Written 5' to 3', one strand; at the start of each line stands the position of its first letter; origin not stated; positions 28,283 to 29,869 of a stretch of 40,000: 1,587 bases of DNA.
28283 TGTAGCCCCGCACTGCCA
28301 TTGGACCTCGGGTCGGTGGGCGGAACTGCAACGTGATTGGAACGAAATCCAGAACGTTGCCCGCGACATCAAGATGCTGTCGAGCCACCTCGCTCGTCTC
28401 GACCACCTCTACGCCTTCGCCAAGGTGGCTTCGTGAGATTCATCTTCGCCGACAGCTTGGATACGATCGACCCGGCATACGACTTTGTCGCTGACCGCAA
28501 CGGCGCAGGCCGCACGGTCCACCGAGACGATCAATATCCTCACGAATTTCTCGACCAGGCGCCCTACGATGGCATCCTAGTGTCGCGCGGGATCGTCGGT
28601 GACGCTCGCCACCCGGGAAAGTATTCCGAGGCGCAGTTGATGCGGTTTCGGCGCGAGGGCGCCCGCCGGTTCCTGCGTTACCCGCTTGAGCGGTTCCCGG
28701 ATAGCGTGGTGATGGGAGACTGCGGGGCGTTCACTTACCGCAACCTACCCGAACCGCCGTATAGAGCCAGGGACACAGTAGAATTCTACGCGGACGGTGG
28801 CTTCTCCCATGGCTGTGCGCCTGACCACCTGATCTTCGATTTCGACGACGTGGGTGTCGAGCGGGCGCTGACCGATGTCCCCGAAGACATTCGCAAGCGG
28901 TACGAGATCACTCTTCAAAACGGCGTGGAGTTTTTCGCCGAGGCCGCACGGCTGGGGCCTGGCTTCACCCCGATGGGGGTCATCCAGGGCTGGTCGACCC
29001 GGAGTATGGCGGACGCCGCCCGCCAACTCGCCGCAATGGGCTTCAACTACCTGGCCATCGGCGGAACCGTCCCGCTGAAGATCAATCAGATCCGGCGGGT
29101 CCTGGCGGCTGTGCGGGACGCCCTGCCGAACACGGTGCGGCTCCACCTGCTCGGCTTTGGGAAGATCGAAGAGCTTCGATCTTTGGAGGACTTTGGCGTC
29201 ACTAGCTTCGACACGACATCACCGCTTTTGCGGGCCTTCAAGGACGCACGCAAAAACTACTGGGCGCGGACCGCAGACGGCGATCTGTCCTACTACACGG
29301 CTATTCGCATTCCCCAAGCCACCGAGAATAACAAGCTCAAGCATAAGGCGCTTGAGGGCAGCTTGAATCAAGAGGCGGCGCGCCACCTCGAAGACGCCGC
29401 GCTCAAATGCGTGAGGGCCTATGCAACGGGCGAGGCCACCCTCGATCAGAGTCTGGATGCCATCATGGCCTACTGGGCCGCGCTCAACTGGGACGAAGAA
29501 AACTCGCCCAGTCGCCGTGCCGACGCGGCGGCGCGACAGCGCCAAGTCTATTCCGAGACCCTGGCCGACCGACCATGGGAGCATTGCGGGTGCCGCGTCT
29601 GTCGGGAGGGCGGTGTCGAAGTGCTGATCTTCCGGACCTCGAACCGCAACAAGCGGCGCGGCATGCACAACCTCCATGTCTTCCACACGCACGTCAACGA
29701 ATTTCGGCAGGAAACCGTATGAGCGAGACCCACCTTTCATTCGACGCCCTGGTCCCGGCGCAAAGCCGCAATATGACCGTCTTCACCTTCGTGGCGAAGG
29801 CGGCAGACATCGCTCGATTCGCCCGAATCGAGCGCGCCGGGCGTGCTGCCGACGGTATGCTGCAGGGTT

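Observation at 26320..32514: Dpd-like 7-deazaguanine DNA-modification operon with a non-canonical gene set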

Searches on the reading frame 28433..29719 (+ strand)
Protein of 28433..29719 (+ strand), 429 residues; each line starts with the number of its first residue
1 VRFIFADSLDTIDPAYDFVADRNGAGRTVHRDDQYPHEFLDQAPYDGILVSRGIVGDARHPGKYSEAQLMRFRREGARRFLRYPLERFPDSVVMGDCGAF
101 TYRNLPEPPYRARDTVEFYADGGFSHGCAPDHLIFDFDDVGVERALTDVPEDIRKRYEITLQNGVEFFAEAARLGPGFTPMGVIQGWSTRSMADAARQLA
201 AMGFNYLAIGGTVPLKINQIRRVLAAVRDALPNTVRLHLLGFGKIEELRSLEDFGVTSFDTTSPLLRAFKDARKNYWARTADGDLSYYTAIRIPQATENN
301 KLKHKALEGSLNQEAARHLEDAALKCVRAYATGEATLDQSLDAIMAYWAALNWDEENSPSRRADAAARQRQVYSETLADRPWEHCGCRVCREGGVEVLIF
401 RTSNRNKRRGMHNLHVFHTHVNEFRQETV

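Call 3: search_protein_families(library=ncbifam, proteins=[window:28433-29719:+], max_evalue=0.01)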
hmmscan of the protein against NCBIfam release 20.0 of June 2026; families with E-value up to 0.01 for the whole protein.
window:28433-29719:+ (429 aa): 4 families
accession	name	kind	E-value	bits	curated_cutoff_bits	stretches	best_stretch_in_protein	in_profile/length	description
NF041059.1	DpdA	equivalog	4.1e-160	533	200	1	1-423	1-405/406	tRNA-guanine transglycosylase DpdA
TIGR00449.1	tgt_general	superfamily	7.1e-09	35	47.6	1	181-268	180-269/367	tRNA-guanine transglycosylase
TIGR00430.1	Q_tRNA_tgt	equivalog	1e-06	28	306.75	1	155-265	155-267/368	tRNA guanosine(34) transglycosylase Tgt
TIGR00432.2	arcsn_tRNA_tgt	equivalog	1.2e-06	27.3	350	1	155-273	132-256/441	tRNA guanosine(15) transglycosylase TgtA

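Call 4: search_protein_families(library=pfam, proteins=[window:28433-29719:+], max_evalue=0.01)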
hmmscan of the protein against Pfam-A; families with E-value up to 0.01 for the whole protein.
window:28433-29719:+ (429 aa): 1 family
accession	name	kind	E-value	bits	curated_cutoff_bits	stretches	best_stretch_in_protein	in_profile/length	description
PF01702.25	TGT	-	2.2e-08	34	26.3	1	151-268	144-262/357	Queuine tRNA-ribosyltransferase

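Call 6: search_protein_families(library=padloc, proteins=[window:28433-29719:+], max_evalue=0.01)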
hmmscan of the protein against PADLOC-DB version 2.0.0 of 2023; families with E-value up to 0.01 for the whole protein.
window:28433-29719:+ (429 aa): 4 families
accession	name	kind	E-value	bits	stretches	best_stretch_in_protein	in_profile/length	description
PDLC02807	DpdA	-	5.2e-152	504.4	1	1-425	1-409/417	DpdA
PDLC02808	DpdA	-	2.3e-76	255.1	1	94-420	1-311/317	DpdA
PDLC02810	DpdA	-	7.5e-52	173.9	1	213-421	2-197/224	DpdA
PDLC02809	DpdA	-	3.9e-45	152.1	1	2-212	5-208/210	DpdA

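Call 13: find_related_loci(query=window:28433-29719:+, collection=genome_contigs, flank=10000)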
Query window:28433-29719:+ (429 aa) in genome_contigs; peptide patterns used: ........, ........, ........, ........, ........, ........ (x = any residue, [..] = any of these).
129 stretches matched a pattern; 69 encode a relative of the query (tblastn E <= 1e-3); 68 distinct loci.
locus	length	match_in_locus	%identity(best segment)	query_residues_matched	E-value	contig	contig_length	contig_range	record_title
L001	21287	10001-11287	90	1-429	0e+0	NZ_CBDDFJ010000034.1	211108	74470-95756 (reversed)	MAG: Roseococcus sp. isolate 8ea64999-de2d-4fba-be6c-4e465365e0b3 contig_34, whole genome shotgun sequence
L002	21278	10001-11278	85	1-426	0e+0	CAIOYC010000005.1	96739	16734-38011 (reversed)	MAG: uncultured Caulobacterales bacterium isolate MJ-time_bin-8353 genome assembly, contig: bin-8353:05/42, whole genome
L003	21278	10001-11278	84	1-426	0e+0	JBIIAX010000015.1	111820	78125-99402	MAG: Caulobacter sp. isolate ME2000-06-06pf_3300042549_group1_bin95 Rohwer_bin1847_scaffold_47_c1, whole genome shotgun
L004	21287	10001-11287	81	1-429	0e+0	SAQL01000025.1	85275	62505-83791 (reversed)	MAG: Mesorhizobium sp. isolate N.Ca.IN.013.02.1 NODE_25_length_85275_cov_17.151924, whole genome shotgun sequence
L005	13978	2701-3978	82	1-426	0e+0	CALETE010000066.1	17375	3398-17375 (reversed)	MAG TPA_asm: uncultured Alphaproteobacteria bacterium isolate SRR6231140_bin.10_CONCOCT_v1.1_MAG genome assembly, contig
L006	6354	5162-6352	92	1-397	0e+0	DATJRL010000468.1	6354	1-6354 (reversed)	MAG TPA_asm: Caulobacteraceae bacterium isolate SMAG_U14966 k141_1350433, whole genome shotgun sequence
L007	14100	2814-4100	82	1-429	0e+0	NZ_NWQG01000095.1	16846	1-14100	Mesorhizobium sanjuanii strain BSA136 contig00095, whole genome shotgun sequence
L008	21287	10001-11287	81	1-429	0e+0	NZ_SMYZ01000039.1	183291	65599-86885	Mesorhizobium norvegicum strain 10.2.2 10-2-2_contig_40, whole genome shotgun sequence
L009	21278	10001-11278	83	1-426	0e+0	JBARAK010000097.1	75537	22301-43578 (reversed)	MAG: Caulobacteraceae bacterium isolate MFD10902_ilm_asm_bin14 k127_886857, whole genome shotgun sequence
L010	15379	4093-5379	81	1-429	0e+0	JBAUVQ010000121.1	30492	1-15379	MAG: Methylocystis sp. isolate MFD04752_ilm_asm_bin24 k127_232978, whole genome shotgun sequence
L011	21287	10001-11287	81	1-429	0e+0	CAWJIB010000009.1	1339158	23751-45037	MAG: uncultured Alphaproteobacteria bacterium isolate MFD03726.bin.1.218 genome assembly, contig: contig_31780, whole ge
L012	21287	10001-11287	79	1-429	0e+0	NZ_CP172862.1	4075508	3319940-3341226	Methylosinus sporium strain UOS2 chromosome, complete genome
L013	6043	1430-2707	84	1-426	0e+0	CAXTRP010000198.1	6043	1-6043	MAG TPA_asm: uncultured Caulobacteraceae bacterium isolate public_SRR13125477_metawrap_bin.4 genome assembly, contig: pu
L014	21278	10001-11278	84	1-426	0e+0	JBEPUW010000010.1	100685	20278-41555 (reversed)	MAG: Caulobacteraceae bacterium isolate 22E.metabat2_refined.029 NODE_168_length_100685_cov_35.800715, whole genome shot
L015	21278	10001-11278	82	1-426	0e+0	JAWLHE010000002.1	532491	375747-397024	MAG: Alphaproteobacteria bacterium isolate 30dZY2.bin.37 NODE_24_length_532491_cov_16.019525, whole genome shotgun seque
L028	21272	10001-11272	70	1-425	0e+0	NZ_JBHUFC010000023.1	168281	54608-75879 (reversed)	Sphingomonas floccifaciens strain CGMCC 1.15797 platanus_K_17_124_23, whole genome shotgun sequence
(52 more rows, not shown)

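Call 16: search_solved_structures(query=window:28433-29719:+, max_evalue=0.001, show_alignments=1)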
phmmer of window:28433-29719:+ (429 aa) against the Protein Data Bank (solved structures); distinct sequences matched with E-value up to 0.001: 1.
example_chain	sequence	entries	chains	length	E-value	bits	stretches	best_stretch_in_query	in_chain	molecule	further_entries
7ui4_A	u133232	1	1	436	3.3e-91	309.8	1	2-420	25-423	DNA-guanine transglycosylase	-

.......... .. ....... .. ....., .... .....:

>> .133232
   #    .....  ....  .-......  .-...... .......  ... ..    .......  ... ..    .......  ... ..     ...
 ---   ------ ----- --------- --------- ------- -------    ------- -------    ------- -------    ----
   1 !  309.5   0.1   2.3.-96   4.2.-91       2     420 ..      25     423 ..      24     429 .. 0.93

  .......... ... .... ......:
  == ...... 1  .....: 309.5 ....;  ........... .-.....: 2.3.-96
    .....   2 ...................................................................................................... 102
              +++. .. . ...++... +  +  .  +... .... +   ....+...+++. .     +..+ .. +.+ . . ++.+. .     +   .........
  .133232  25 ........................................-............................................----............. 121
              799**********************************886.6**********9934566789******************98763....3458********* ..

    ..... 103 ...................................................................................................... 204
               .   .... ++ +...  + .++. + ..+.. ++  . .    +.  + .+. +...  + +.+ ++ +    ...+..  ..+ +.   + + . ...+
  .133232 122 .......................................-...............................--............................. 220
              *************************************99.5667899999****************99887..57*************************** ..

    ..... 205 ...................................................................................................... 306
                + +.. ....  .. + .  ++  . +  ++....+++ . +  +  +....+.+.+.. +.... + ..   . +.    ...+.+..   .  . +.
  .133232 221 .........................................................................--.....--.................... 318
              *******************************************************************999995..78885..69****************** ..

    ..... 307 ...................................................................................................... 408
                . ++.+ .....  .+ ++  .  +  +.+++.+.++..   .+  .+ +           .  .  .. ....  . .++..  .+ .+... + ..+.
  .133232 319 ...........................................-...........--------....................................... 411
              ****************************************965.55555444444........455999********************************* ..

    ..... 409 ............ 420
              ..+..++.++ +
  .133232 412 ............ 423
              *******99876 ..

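Call 19: search_dna_similar(query=window:28433-29719:+, collection=plasmids, mode=protein, max_rows=40, rows=spread)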
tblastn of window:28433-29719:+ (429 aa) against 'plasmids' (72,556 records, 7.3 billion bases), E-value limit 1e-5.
Records with a match: 35; places in all: 36; records where one place covers at least 80% of the query: 18.
Best place of each record, by identity: 80-90% 1; 60-80% 1; <60% 33.
By first word of the organism name: Nostoc 5; Trichormus 2; Tolypothrix 2; Caulobacter 1; Methylobacterium 1; Bradyrhizobium 1; Sinorhizobium 1; Rhizobium 1; Agrobacterium 1; Shinella 1; and 19 more.
By predicted mobility (MOB-suite, as given by PLSDB): non-mobilizable 18; conjugative 14; mobilizable 3.
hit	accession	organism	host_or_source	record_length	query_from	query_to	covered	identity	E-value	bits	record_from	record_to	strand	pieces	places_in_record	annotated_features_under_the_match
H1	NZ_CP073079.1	Caulobacter sp. S6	pure culture,soil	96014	1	426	99%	83.8%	0e+0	705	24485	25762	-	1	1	dpdA: tRNA-guanine transglycosylase DpdA | dbpB: DGQHR domain-containing protein DpdB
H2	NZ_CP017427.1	Methylobacterium sp. XJLW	single cell,soil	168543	1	429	100%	68.0%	0e+0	576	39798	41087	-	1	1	dpdA: tRNA-guanine transglycosylase DpdA | dbpB: DGQHR domain-containing protein DpdB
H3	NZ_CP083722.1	Bradyrhizobium sp. 41S5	Glycine max cv. AC Glengarry,Cell ...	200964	1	422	98%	55.9%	1e-143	459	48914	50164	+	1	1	dpdA: tRNA-guanine transglycosylase DpdA | dbpB: DGQHR domain-containing protein DpdB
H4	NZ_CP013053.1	Sinorhizobium americanum CCGM7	Phaseolus vulgaris,root nodules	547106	1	424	99%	52.8%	4e-130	420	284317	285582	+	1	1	dpdA: tRNA-guanine transglycosylase DpdA | dbpB: DGQHR domain-containing protein DpdB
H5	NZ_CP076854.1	Rhizobium sp. WYJ-E13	Curcuma wenyujin Y.H. Chen et C. ...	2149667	1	421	98%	53.1%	1e-126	410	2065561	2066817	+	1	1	none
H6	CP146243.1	Agrobacterium vitis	Vitis vinifera,cell culture,Grape gall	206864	1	424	99%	52.6%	5e-130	420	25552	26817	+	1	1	dpdA: tRNA-guanine transglycosylase DpdA | dbpB: DGQHR domain-containing protein DpdB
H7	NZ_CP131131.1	Shinella zoogloeoides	isolate,Activated charcoal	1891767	1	424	99%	52.6%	4e-125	406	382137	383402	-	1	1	none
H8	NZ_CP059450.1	Azospirillum brasilense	Prokaryotes,soil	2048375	1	424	99%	50.5%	9e-126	408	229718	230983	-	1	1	none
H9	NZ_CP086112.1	Skermanella rosea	single cell,hydrocarbon-contaminated ...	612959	1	424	99%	50.2%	6e-116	380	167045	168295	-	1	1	dpdA: tRNA-guanine transglycosylase DpdA | dbpB: DGQHR domain-containing protein DpdB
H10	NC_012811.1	Methylorubrum extorquens AM1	-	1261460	2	429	100%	47.2%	3e-102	340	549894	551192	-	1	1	none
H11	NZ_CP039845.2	Acetobacter pasteurianus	whole organism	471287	1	424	99%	44.8%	2e-109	361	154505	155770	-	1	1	dpdA: tRNA-guanine transglycosylase DpdA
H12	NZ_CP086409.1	Enterobacter cloacae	water,water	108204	1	422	98%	38.9%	3e-85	291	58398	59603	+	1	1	dpdA: tRNA-guanine transglycosylase DpdA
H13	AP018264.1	Scytonema sp. NIES-4073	-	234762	1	424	99%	36.9%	1e-73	258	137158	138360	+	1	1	tgt: queuine tRNA-ribosyltransferase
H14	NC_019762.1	Allocoleopsis franciscana PCC 7113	-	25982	1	424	99%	34.6%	2e-61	222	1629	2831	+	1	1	dpdA: tRNA-guanine transglycosylase DpdA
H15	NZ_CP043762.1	Paenibacillus sp. 37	whole organism,rhizosphere of Abies ...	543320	1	426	99%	34.3%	2e-65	234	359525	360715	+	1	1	dpdA: tRNA-guanine transglycosylase DpdA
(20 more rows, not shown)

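Call 20: get_annotated_region(hit=H1, flank=12000)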
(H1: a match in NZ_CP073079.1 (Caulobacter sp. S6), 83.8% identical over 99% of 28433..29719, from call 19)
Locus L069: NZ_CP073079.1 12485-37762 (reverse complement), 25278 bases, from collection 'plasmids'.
description: Caulobacter sp. S6 plasmid unnamed, complete sequence
organism: Caulobacter sp. S6 (NCBI taxid 2823693)
taxonomy: Bacteria; Pseudomonadota; Alphaproteobacteria; Caulobacterales; Caulobacteraceae; Caulobacter; Caulobacter sp. S6
host: -; source: pure culture,soil; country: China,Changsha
typing (MOB-suite, as given by PLSDB): non-mobilizable; replicon rep_cluster_534; mating-pair formation MPF_T
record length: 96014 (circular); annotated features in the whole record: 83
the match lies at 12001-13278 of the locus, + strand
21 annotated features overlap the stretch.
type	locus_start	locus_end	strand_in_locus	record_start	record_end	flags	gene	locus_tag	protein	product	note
CDS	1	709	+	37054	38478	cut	-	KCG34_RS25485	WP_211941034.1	TolC family protein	GO:0055085 - transmembrane transport [Evidence IEA]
CDS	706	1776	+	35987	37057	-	-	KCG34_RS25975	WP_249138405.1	hypothetical protein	-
CDS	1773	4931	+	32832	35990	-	-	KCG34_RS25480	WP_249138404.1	efflux RND transporter permease subunit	GO:0055085 - transmembrane transport [Evidence IEA]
CDS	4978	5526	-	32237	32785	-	-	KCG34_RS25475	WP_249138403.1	MFS transporter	GO:0055085 - transmembrane transport [Evidence IEA]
CDS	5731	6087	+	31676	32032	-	-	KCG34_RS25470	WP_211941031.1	DMT family protein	-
CDS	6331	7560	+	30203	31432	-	-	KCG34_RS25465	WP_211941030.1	cation:proton antiporter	GO:0006812 - monoatomic cation transport [Evidence IEA]; GO:1902600 - proton transmembrane transport [Evidence IEA]; ...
CDS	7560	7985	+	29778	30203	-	-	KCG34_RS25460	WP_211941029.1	universal stress protein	-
CDS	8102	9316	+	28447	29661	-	-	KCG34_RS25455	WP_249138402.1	MFS transporter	-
CDS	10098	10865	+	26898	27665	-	-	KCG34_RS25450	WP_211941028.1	hypothetical protein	-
CDS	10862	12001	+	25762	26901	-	dbpB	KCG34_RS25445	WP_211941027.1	DGQHR domain-containing protein DpdB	-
CDS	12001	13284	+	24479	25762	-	dpdA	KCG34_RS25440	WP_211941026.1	tRNA-guanine transglycosylase DpdA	GO:0006400 - tRNA modification [Evidence IEA]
CDS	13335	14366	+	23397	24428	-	dbpB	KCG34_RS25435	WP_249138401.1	DGQHR domain-containing protein DpdB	-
CDS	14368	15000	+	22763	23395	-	queE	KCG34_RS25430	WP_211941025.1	7-carboxy-7-deazaguanine synthase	GO:0006400 - tRNA modification [Evidence IEA]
CDS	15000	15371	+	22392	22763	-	-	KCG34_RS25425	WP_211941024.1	6-carboxytetrahydropterin synthase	GO:0008616 - queuosine biosynthetic process [Evidence IEA]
CDS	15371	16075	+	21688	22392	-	queC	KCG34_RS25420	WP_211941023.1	7-cyano-7-deazaguanine synthase QueC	GO:0008616 - queuosine biosynthetic process [Evidence IEA]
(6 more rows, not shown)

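Call 21: get_annotated_region(hit=H12, flank=15000)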
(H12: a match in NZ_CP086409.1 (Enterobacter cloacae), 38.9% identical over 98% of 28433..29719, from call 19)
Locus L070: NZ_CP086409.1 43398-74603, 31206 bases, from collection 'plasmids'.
description: Enterobacter cloacae strain POL9 plasmid pPOL9A, complete sequence
organism: Enterobacter cloacae (NCBI taxid 550)
taxonomy: Bacteria; Pseudomonadota; Gammaproteobacteria; Enterobacterales; Enterobacteriaceae; Enterobacter; Enterobacter cloacae
host: -; source: water,water; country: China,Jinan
typing (MOB-suite, as given by PLSDB): non-mobilizable; replicon IncY
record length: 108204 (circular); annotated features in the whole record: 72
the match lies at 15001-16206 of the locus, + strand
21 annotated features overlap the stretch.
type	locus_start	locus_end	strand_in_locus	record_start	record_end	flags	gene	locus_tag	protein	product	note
CDS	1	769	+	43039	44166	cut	-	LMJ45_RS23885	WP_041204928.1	ISAs1-like element ISKpn9 family transposase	GO:0006313 - DNA transposition [Evidence IEA]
CDS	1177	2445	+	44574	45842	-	-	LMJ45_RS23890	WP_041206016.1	IS4-like element ISAeme4 family transposase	GO:0006313 - DNA transposition [Evidence IEA]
CDS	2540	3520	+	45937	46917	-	-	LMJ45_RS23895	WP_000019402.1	IS5-like element IS5 family transposase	GO:0006313 - DNA transposition [Evidence IEA]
CDS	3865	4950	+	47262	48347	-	-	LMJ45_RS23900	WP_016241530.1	efflux RND transporter periplasmic adaptor subunit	GO:0006810 - transport [Evidence IEA]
CDS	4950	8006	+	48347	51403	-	-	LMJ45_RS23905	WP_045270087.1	efflux RND transporter permease subunit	-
CDS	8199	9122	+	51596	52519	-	-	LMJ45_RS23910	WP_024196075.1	acyltransferase family protein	-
CDS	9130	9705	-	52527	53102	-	pagP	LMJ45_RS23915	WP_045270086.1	lipid IV(A) palmitoyltransferase PagP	-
CDS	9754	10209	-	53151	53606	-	merR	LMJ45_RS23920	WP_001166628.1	Hg(II)-responsive transcriptional regulator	-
CDS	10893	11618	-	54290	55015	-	-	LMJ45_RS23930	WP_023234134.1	carbonic anhydrase family protein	-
CDS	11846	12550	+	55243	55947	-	-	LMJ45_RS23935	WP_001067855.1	IS6-like element IS26 family transposase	GO:0006313 - DNA transposition [Evidence IEA]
CDS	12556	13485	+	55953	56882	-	-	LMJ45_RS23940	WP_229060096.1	IS5 family transposase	-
CDS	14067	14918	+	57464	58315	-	-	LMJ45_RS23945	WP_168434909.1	hypothetical protein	-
CDS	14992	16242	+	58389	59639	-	dpdA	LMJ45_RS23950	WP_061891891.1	tRNA-guanine transglycosylase DpdA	GO:0006400 - tRNA modification [Evidence IEA]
CDS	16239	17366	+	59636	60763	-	dbpB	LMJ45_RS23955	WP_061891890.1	DGQHR domain-containing protein DpdB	-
CDS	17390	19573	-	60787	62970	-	dpdD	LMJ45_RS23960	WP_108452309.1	protein DpdD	-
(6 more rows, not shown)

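Call 41: get_annotated_region(hit=H11, flank=8000)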
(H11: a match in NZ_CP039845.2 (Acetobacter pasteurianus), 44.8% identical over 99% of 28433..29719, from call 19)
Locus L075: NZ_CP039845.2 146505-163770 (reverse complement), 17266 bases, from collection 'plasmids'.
description: Acetobacter pasteurianus strain CICC 22518 plasmid pAP22518-1, complete sequence
organism: Acetobacter pasteurianus (NCBI taxid 438)
taxonomy: Bacteria; Pseudomonadota; Alphaproteobacteria; Rhodospirillales; Acetobacteraceae; Acetobacter; Acetobacter pasteurianus
host: -; source: whole organism; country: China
typing (MOB-suite, as given by PLSDB): mobilizable; relaxase MOBP
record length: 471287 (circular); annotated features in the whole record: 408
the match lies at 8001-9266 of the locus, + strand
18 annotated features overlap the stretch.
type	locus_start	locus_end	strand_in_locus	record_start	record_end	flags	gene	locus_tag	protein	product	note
CDS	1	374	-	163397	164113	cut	-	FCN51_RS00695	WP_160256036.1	Fic family protein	-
CDS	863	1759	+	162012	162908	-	-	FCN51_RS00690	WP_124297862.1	nucleotidyl transferase AbiEii/AbiGii toxin family protein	-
CDS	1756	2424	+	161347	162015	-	-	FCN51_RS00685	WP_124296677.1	hypothetical protein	-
CDS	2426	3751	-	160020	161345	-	-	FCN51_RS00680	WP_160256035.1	hypothetical protein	-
CDS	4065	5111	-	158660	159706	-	-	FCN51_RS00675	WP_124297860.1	hypothetical protein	-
CDS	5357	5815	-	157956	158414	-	-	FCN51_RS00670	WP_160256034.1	hypothetical protein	-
CDS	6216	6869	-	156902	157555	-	-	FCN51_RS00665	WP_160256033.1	hypothetical protein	-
CDS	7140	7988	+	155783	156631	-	-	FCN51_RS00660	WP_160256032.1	hypothetical protein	-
CDS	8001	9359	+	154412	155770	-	dpdA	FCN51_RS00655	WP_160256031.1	tRNA-guanine transglycosylase DpdA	GO:0006400 - tRNA modification [Evidence IEA]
CDS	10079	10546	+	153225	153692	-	-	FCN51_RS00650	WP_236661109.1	hypothetical protein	-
CDS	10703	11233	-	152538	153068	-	-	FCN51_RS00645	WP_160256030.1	type II toxin-antitoxin system antitoxin SocA domain-containing protein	-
CDS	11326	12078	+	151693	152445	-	-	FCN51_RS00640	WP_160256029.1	hypothetical protein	-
CDS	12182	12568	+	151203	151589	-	-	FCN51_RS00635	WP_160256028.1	hypothetical protein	-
CDS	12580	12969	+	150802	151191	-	-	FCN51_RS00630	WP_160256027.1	hypothetical protein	-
CDS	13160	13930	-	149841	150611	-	-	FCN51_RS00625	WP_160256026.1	hypothetical protein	-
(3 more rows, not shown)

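Call 42: get_annotated_region(hit=H14, flank=8000)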
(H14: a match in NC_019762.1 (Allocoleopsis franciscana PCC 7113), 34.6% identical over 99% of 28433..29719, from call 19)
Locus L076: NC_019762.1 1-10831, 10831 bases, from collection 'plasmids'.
description: Allocoleopsis franciscana PCC 7113 plasmid pMIC7113.07, complete sequence
organism: Allocoleopsis franciscana PCC 7113 (NCBI taxid 1173027)
taxonomy: Bacteria; Cyanobacteriota; Cyanophyceae; Coleofasciculales; Coleofasciculaceae; Allocoleopsis; Allocoleopsis franciscana; Allocoleopsis franciscana PCC 7113
host: -; source: -; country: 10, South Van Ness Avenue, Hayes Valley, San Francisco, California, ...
typing (MOB-suite, as given by PLSDB): non-mobilizable; replicon rep_cluster_1719
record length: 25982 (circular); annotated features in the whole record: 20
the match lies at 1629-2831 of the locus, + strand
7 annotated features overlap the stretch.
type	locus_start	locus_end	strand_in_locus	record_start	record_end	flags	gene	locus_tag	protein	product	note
CDS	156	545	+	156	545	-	-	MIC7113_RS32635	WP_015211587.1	6-carboxytetrahydropterin synthase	GO:0008616 - queuosine biosynthetic process [Evidence IEA]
CDS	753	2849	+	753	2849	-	dpdA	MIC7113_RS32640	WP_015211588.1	tRNA-guanine transglycosylase DpdA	GO:0006400 - tRNA modification [Evidence IEA]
CDS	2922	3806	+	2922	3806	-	-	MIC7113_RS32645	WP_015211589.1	hypothetical protein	-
CDS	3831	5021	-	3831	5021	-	-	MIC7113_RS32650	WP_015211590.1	hypothetical protein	-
CDS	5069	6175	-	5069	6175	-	-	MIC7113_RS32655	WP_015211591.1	DNA sulfur modification protein DndB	-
CDS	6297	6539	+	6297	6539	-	-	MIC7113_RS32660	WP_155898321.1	hypothetical protein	-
CDS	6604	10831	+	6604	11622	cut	-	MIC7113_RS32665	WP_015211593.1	DEAD/DEAH box helicase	-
